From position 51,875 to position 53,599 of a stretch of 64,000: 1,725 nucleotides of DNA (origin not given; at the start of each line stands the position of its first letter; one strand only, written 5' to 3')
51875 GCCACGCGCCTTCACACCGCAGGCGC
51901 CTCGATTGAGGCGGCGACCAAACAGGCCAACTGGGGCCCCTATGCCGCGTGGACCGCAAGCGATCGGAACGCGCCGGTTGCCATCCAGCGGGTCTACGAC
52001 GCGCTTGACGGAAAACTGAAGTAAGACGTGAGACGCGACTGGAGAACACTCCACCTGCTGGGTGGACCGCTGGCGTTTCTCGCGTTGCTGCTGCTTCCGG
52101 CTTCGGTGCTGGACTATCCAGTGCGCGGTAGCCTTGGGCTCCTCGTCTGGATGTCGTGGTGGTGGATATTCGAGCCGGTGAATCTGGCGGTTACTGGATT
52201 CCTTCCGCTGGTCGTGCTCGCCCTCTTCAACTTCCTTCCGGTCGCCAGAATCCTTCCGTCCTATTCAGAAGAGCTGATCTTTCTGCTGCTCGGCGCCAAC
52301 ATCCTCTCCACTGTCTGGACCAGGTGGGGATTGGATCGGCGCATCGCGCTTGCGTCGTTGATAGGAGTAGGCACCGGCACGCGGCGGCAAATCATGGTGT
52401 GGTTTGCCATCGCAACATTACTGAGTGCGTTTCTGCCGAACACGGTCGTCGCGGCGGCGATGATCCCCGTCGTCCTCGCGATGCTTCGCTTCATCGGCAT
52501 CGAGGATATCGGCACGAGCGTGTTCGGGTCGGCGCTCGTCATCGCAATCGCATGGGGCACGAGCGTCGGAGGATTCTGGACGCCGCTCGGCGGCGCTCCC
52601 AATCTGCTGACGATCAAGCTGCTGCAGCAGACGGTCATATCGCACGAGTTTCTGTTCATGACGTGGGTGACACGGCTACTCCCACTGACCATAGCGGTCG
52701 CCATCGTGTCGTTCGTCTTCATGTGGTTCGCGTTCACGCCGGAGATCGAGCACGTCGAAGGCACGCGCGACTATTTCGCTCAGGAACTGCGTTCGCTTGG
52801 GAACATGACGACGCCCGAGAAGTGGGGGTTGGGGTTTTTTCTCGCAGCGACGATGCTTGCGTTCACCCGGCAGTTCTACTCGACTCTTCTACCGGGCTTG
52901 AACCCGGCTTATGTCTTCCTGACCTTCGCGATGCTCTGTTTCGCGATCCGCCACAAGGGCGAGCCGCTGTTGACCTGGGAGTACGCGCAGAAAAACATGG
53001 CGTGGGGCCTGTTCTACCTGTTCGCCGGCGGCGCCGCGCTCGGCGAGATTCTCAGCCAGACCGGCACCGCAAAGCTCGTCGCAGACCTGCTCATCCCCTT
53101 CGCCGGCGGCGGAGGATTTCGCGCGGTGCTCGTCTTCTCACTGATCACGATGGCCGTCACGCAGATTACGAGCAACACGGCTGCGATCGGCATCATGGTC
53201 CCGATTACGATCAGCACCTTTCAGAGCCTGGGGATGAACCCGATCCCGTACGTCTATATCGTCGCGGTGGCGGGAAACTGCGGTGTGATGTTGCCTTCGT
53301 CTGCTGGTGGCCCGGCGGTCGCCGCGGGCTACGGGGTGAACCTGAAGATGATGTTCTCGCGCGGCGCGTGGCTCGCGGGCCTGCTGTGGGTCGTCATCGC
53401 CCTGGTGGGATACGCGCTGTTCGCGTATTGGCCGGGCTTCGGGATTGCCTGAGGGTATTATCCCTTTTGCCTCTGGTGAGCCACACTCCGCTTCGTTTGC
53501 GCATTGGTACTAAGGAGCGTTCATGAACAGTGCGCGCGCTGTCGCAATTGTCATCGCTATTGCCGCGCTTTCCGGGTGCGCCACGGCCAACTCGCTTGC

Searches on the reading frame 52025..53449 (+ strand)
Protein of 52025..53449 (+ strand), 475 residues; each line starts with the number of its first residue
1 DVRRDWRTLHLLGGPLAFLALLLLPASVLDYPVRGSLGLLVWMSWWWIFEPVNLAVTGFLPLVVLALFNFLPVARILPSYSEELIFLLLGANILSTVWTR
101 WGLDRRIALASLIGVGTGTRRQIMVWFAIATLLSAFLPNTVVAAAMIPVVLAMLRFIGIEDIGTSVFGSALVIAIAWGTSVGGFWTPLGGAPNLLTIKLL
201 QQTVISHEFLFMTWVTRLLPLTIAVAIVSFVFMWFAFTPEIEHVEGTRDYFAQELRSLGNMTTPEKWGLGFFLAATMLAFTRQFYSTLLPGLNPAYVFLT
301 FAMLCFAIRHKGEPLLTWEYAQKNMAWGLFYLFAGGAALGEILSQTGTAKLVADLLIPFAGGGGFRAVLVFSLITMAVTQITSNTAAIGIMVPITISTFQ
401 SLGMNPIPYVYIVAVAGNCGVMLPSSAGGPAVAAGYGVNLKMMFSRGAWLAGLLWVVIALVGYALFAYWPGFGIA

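Call 19: search_protein_families(library=pfam, proteins=[window:52025-53449:+], max_evalue=0.001)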
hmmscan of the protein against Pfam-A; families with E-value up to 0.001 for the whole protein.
window:52025-53449:+ (475 aa): 3 families
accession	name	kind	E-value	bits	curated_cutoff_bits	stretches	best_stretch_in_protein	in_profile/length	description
PF00939.25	Na_sulph_symp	-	1.7e-39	136.5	27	1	18-463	14-463/472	Sodium:sulfate symporter transmembrane region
PF03600.22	CitMHS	-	1.6e-37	129.8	31.9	2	46-290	3-224/336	Citrate transporter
PF06808.19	DctM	-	1.6e-05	24.4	23.8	1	222-469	171-410/413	Tripartite ATP-independent periplasmic transporter, DctM component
